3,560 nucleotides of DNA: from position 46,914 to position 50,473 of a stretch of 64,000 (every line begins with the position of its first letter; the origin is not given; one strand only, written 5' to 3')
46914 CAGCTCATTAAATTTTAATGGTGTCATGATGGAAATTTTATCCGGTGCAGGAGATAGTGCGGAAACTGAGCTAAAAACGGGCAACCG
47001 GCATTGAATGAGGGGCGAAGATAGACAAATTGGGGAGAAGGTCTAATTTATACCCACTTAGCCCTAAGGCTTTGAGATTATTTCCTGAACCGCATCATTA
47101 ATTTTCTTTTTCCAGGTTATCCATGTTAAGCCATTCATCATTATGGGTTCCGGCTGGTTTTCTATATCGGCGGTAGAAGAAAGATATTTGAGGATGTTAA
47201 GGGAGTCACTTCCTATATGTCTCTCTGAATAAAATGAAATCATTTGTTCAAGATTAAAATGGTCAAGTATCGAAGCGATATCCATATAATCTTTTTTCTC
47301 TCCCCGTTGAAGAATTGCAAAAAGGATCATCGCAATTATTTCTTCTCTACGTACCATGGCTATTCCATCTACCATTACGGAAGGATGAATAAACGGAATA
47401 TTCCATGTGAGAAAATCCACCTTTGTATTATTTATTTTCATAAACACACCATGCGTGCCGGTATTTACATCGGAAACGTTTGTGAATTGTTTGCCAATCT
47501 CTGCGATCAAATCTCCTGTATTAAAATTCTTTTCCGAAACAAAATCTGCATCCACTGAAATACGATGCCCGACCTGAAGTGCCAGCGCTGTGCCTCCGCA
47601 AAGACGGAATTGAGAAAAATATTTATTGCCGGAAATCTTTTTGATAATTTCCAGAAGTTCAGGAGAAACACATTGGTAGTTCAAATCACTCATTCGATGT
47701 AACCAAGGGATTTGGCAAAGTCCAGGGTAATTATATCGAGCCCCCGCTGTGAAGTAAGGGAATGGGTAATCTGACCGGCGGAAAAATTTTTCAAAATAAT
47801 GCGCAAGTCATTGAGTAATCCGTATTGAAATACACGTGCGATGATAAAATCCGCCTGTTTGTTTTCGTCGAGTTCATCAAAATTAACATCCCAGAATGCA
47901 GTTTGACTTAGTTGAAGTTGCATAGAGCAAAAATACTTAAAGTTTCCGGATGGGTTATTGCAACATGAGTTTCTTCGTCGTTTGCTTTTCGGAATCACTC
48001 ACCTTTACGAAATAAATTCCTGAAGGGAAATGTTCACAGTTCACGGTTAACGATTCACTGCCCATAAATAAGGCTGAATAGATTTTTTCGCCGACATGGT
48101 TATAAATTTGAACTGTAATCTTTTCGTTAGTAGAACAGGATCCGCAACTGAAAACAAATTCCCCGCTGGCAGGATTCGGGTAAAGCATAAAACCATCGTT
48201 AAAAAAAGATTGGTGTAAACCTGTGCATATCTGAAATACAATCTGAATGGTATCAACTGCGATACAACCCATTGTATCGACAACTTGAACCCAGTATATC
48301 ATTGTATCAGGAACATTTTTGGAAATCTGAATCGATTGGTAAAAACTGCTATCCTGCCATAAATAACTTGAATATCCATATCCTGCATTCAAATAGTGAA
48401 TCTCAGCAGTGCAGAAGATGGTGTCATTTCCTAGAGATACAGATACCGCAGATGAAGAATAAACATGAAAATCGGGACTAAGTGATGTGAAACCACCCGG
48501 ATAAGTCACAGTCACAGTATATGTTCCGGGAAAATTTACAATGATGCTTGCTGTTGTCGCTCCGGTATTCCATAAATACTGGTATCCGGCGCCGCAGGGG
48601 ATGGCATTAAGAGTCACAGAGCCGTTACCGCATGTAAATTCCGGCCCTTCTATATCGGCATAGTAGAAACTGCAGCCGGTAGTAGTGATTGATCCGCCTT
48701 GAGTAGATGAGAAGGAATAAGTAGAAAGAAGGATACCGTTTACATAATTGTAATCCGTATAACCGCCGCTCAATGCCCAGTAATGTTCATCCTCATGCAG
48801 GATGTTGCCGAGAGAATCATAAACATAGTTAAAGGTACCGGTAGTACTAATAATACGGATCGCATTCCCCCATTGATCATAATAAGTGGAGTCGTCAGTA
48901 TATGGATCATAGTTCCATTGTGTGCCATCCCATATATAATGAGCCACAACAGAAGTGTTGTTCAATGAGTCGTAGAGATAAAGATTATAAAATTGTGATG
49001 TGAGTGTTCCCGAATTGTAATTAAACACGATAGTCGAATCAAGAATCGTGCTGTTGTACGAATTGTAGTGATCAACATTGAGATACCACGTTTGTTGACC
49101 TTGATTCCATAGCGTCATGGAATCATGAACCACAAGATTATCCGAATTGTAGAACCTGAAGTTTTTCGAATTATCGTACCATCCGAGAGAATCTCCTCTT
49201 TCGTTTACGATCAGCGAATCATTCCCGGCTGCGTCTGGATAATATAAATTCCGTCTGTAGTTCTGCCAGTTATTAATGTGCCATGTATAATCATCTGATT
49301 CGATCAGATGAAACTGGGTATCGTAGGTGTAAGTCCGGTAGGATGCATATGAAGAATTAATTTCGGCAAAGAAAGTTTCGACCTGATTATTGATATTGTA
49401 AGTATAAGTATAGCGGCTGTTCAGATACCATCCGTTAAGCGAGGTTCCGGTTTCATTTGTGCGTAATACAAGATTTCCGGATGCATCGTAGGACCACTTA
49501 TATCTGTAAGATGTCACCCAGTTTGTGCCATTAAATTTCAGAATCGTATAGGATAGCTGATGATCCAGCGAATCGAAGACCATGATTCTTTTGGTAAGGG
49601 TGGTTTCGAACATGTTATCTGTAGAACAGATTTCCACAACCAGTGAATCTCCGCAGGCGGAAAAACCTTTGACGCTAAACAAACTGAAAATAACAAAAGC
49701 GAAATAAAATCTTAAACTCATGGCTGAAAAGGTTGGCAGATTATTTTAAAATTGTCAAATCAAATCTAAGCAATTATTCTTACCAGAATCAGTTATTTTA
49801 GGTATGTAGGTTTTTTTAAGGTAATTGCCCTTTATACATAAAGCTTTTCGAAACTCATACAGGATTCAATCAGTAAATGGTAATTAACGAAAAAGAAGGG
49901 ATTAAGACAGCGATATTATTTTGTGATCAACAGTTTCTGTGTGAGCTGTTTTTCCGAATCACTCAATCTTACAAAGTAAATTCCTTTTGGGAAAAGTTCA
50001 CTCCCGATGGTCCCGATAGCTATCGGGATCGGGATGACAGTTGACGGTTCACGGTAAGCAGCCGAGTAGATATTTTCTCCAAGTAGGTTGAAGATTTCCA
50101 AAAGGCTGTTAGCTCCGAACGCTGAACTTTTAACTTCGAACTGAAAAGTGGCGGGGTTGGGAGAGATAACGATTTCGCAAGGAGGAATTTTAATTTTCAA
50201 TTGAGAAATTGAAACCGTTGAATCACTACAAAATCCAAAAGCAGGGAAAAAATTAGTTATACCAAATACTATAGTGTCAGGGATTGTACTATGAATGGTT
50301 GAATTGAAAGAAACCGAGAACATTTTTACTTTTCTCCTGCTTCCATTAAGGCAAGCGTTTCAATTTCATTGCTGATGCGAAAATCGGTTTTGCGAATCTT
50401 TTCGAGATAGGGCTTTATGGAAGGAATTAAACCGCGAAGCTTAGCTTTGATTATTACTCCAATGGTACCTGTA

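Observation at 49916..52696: UPF0175/DUF3368 toxin–antitoxin cassette bracketed by a ~400-bp duplication of a T9SS gene's CTD-coding end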

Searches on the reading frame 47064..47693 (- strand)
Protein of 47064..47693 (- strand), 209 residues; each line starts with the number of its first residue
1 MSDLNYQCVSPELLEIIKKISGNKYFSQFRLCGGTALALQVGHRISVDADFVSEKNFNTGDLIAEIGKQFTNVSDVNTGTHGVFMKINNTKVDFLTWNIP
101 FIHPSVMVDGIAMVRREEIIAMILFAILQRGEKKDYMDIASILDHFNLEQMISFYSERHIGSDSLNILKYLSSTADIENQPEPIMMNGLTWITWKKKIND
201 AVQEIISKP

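Call 4: search_protein_families(library=pfam, proteins=[window:47064-47693:-], max_evalue=0.01)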
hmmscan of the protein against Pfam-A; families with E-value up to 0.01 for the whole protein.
window:47064-47693:- (209 aa): 1 family
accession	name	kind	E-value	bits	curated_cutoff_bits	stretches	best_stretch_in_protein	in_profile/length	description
PF08843.17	AbiEii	-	8.9e-14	52.4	22.5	1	21-151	7-176/238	Nucleotidyl transferase AbiEii toxin, Type IV TA system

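Call 56: search_protein_families(library=ncbifam, proteins=[window:47064-47693:-], max_evalue=0.001)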
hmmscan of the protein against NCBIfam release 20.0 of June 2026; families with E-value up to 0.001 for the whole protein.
window:47064-47693:- (209 aa): 0 families

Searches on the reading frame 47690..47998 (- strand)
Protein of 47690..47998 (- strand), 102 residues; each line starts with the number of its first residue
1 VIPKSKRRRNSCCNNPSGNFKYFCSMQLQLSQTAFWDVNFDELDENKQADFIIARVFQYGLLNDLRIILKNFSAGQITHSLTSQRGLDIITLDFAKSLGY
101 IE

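Call 4: search_protein_families(library=pfam, proteins=[window:47690-47998:-], max_evalue=0.01)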
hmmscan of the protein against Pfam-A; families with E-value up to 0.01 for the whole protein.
window:47690-47998:- (102 aa): 1 family
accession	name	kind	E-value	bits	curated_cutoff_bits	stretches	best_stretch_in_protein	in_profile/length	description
PF21956.1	DUF6922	-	1.3e-14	53.8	27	1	30-78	1-49/52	Family of unknown function (DUF6922)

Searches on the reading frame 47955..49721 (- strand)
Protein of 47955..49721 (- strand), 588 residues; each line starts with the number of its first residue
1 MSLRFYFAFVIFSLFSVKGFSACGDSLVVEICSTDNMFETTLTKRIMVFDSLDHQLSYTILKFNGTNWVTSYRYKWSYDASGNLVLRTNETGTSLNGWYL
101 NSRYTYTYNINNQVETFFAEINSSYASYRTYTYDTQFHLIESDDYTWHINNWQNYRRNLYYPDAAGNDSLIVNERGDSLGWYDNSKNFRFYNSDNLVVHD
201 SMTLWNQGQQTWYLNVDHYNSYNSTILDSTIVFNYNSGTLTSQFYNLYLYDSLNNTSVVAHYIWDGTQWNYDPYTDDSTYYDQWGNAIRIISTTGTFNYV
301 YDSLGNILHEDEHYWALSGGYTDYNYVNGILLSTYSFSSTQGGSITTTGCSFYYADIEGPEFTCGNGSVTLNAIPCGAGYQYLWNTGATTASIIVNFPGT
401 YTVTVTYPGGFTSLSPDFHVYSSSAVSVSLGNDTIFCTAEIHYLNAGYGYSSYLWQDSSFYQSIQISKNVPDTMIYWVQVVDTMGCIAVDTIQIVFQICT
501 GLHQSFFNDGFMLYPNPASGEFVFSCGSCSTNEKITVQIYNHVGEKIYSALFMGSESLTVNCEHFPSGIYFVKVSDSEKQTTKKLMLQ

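Call 4: search_protein_families(library=pfam, proteins=[window:47955-49721:-], max_evalue=0.01)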
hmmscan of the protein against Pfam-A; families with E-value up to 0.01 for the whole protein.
window:47955-49721:- (588 aa): 1 family
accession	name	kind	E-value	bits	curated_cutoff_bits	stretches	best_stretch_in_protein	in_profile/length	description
PF18962.6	Por_Secre_tail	-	1.9e-14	54.1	27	1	513-586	1-74/75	Secretion system C-terminal sorting domain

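Call 42: find_encoding_contigs(protein=window:47955-49721:-, flank=4000, max_places=5)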
Protein window:47955-49721:- (588 aa): 1 contig read that carries it; 1 place shown.
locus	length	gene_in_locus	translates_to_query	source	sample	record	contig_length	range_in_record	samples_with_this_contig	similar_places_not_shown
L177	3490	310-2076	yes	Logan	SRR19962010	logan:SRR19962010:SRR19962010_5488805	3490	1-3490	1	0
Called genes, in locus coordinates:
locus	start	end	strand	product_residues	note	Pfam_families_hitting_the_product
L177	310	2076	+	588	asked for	PF18962:Por_Secre_tail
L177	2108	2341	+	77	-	PF21956:DUF6922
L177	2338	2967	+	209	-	PF08843:AbiEii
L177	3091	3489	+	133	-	?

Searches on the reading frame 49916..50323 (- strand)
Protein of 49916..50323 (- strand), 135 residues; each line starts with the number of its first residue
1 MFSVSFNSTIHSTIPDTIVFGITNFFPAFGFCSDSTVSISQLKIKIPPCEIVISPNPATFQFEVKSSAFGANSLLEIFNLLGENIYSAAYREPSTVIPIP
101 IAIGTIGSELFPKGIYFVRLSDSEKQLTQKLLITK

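Call 4: search_protein_families(library=pfam, proteins=[window:49916-50323:-], max_evalue=0.01)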
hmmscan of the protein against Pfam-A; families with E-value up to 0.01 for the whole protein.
window:49916-50323:- (135 aa): 1 family
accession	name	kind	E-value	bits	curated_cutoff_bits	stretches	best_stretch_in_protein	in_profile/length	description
PF18962.6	Por_Secre_tail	-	1.5e-07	32.1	27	1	53-133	1-75/75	Secretion system C-terminal sorting domain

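Call 56: search_protein_families(library=ncbifam, proteins=[window:49916-50323:-], max_evalue=0.001)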
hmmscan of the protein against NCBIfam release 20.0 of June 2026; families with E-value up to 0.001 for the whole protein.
window:49916-50323:- (135 aa): 2 families
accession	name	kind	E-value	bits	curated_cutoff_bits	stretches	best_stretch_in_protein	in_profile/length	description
TIGR04183.1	Por_Secre_tail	domain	7.2e-09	35.5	23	1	53-133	1-71/72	T9SS type A sorting domain-containing protein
NF038113.1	T9SSA_dep_M36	equivalog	0.00052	18.3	885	1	49-133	791-868/869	T9SS-dependent M36 family metallopeptidase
